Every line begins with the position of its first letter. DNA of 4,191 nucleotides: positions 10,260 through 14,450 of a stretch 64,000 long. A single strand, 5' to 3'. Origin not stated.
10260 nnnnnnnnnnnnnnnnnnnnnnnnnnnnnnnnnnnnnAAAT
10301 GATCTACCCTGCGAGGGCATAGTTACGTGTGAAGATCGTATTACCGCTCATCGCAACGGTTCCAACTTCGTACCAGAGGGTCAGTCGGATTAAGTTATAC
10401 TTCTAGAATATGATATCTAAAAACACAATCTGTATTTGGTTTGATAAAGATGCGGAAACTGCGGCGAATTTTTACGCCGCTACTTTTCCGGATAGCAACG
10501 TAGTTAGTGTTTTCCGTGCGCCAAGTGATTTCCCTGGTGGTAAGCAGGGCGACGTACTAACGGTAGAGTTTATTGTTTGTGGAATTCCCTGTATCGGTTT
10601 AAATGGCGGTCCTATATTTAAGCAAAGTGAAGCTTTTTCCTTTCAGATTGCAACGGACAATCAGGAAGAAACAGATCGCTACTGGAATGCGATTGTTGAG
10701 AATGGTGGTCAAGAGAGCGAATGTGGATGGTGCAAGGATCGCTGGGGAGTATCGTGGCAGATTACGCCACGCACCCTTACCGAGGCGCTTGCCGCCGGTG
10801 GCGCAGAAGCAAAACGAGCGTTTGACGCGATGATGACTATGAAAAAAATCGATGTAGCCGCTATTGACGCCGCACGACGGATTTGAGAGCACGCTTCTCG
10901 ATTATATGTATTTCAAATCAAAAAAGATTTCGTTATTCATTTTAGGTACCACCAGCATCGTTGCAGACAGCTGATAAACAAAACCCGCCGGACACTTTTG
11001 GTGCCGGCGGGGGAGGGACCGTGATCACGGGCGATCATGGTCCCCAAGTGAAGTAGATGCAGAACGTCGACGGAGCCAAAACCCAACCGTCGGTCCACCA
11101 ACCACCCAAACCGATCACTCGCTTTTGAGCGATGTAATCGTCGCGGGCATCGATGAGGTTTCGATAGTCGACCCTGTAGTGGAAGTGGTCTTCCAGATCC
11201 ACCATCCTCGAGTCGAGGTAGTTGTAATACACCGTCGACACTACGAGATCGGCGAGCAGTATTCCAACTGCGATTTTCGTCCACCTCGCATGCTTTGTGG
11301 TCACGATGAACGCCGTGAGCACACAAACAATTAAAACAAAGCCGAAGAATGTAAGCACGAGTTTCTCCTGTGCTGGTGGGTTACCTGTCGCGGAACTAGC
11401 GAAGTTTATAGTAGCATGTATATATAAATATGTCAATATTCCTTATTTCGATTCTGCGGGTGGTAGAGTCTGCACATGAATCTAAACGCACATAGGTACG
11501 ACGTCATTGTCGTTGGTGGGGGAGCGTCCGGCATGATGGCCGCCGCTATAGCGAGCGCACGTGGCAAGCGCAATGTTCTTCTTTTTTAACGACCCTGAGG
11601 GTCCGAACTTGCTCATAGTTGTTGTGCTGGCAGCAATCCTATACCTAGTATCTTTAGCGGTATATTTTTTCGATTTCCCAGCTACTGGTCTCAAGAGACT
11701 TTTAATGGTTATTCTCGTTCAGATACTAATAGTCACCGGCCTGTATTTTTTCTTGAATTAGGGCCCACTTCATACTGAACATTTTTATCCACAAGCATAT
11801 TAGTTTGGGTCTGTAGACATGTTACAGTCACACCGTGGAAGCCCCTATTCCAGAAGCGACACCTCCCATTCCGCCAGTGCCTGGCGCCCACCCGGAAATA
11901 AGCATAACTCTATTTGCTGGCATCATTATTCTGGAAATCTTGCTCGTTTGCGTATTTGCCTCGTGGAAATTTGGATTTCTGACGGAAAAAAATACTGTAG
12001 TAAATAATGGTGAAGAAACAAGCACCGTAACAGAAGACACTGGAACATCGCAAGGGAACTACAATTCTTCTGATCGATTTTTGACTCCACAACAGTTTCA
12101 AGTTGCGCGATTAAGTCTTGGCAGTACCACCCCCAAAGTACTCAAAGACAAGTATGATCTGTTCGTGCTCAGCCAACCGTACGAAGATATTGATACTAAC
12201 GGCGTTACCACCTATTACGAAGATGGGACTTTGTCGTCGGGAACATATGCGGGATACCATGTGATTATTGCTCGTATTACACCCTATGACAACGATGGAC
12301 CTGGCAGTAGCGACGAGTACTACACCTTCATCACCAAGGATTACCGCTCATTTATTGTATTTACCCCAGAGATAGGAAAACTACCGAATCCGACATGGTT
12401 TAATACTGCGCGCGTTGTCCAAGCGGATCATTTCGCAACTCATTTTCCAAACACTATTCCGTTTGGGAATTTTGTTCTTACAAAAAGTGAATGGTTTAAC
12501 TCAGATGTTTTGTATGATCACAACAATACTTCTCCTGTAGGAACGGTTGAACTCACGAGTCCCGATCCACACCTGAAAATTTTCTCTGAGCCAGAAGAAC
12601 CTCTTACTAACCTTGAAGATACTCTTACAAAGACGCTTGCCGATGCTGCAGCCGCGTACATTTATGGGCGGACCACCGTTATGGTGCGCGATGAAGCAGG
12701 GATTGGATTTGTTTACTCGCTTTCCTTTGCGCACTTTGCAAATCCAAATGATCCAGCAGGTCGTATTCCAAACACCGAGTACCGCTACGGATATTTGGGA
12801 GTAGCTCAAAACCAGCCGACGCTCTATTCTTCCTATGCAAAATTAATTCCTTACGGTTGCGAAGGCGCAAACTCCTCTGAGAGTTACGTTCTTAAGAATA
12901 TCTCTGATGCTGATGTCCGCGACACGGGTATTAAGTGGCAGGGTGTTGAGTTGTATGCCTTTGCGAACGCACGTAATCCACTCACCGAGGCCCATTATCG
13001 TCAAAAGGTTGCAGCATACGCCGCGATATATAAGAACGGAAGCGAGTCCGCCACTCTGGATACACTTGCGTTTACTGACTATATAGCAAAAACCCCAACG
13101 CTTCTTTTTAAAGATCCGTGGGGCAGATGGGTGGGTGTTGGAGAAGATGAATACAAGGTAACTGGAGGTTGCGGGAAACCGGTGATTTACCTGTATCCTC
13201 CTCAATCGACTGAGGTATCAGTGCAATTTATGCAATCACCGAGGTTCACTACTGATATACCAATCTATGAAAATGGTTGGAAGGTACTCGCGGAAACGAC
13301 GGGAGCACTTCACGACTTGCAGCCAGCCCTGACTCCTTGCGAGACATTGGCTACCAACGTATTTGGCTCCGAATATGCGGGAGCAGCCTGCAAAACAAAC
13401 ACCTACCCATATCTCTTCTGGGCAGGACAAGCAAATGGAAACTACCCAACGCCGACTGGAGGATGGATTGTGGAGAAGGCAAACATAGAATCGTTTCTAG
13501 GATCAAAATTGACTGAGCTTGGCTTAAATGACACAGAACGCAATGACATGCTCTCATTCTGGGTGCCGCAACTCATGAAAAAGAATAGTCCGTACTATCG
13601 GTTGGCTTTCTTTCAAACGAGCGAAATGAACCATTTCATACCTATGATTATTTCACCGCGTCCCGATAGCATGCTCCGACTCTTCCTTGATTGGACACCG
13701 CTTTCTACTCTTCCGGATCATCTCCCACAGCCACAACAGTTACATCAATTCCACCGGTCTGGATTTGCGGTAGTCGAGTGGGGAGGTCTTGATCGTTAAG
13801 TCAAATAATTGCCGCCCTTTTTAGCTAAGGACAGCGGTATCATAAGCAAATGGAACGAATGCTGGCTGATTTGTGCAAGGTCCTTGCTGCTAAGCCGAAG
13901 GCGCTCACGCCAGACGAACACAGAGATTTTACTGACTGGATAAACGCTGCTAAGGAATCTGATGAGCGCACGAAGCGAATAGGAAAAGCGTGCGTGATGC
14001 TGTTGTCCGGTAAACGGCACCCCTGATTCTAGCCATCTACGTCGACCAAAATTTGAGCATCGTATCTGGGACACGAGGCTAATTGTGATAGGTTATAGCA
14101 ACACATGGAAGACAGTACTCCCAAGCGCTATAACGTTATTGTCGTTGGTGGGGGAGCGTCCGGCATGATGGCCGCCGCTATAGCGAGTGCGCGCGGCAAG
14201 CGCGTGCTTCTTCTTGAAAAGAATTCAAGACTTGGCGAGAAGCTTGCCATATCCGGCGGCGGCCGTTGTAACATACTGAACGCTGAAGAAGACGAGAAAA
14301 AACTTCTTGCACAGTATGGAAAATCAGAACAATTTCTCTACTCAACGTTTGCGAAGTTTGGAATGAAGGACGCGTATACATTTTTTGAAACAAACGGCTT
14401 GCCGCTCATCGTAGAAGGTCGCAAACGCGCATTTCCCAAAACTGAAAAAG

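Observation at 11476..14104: Diverged direct duplication of a gene 5' end (with its leaderless promoter) flanking a 2.5-kb insert carrying an orphan exported protein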

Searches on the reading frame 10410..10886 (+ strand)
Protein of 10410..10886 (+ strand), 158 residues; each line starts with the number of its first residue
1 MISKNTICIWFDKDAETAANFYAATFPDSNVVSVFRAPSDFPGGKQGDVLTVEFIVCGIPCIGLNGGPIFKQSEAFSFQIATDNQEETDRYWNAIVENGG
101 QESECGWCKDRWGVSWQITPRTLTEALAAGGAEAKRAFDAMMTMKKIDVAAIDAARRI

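Call 6: search_protein_families(library=pfam, proteins=[window:10410-10886:+], max_evalue=0.01)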
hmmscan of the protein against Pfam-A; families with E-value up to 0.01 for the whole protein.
window:10410-10886:+ (158 aa): 1 family
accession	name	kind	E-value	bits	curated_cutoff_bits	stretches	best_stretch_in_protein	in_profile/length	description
PF06983.19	3-dmu-9_3-mt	-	1.4e-48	164.7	24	1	4-119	2-116/116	3-demethylubiquinone-9 3-methyltransferase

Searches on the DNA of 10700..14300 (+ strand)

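Call 56: search_rna_families(source=window, start=10700, end=14300, threshold=evalue, max_evalue=1)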
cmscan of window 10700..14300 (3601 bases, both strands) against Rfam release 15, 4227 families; matches with E-value up to 1: 0.
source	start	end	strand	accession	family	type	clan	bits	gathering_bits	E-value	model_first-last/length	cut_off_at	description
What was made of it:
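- Tried and rejected: Rfam found nothing in 10700-14300 (call 56).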

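Call 67: search_dna_similar(query=window:11400-14250:+, collection=phages, mode=distant, max_rows=5)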
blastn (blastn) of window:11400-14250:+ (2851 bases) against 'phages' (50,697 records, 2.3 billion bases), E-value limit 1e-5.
No match.

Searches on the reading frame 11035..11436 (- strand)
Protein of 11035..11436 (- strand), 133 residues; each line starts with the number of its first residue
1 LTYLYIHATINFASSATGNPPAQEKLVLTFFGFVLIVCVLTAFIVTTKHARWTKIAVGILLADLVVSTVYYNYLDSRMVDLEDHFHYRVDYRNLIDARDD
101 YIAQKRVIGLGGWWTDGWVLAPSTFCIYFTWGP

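Call 6: search_protein_families(library=pfam, proteins=[window:11035-11436:-], max_evalue=0.01)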
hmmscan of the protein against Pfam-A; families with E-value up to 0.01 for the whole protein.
window:11035-11436:- (133 aa): 2 families
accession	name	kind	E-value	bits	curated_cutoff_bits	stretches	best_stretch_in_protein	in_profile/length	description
PF19747.4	DUF6234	-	0.0077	17.1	27.5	1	14-65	38-92/129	Family of unknown function (DUF6234)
PF20814.2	CAA3_Cox_suIV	-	0.0089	16.8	27.5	0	24-46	32-54/64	CAA3-type cytochrome c oxidase subunit IV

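Call 7: search_protein_families(library=ncbifam, proteins=[window:11035-11436:-], max_evalue=0.01)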
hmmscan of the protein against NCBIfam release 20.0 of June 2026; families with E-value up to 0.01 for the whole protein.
window:11035-11436:- (133 aa): 0 families

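Call 34: search_protein_families(library=phrogs, proteins=[window:11035-11436:-], max_evalue=0.01)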
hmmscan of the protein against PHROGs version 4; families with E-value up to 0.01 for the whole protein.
window:11035-11436:- (133 aa): 0 families

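Call 42: find_homologous_proteins(query=window:11035-11436:-, max_evalue=0.001)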
Query window:11035-11436:-: 5 candidates shared short words with the query, none scored E <= 0.001.
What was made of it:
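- Tried and rejected: The upstream 133-aa ORF has no homologue anywhere (call 42).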

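Call 57: list_cluster_members(proteins=[window:11035-11436:-, window:10937-11326:-, window:11561-11761:+, window:11573-11758:+, window:11609-11758:+, window:11476-11586:+])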
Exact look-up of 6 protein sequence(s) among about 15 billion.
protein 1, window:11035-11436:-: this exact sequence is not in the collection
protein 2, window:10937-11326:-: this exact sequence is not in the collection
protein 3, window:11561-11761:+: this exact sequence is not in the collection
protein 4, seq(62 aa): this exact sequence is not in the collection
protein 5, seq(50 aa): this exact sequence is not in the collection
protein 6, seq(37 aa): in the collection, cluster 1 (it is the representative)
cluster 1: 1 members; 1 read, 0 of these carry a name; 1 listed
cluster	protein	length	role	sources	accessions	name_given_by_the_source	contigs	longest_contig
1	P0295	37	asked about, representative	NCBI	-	-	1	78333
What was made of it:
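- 11035..11436 (-): Left neighbour: small membrane-protein ORF (133 aa as the longest ORF). The likely start is the GTG at 11358, preceded by AGGAG. It has no homologues. No homologue was found among 5.8 billion proteins (call 42), and it is not called in the public collection (call 57).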

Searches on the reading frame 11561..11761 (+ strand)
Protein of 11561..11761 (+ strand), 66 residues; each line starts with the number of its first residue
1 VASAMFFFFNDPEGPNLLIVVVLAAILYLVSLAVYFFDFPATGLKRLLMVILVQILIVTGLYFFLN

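Call 6: search_protein_families(library=pfam, proteins=[window:11561-11761:+], max_evalue=0.01)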
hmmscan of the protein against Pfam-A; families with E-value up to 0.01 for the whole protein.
window:11561-11761:+ (66 aa): 0 families

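Call 7: search_protein_families(library=ncbifam, proteins=[window:11561-11761:+], max_evalue=0.01)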
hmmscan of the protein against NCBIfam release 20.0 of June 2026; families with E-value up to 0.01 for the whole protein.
window:11561-11761:+ (66 aa): 0 families

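Call 34: search_protein_families(library=phrogs, proteins=[window:11561-11761:+], max_evalue=0.01)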
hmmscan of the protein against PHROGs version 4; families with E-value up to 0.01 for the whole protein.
window:11561-11761:+ (66 aa): 0 families
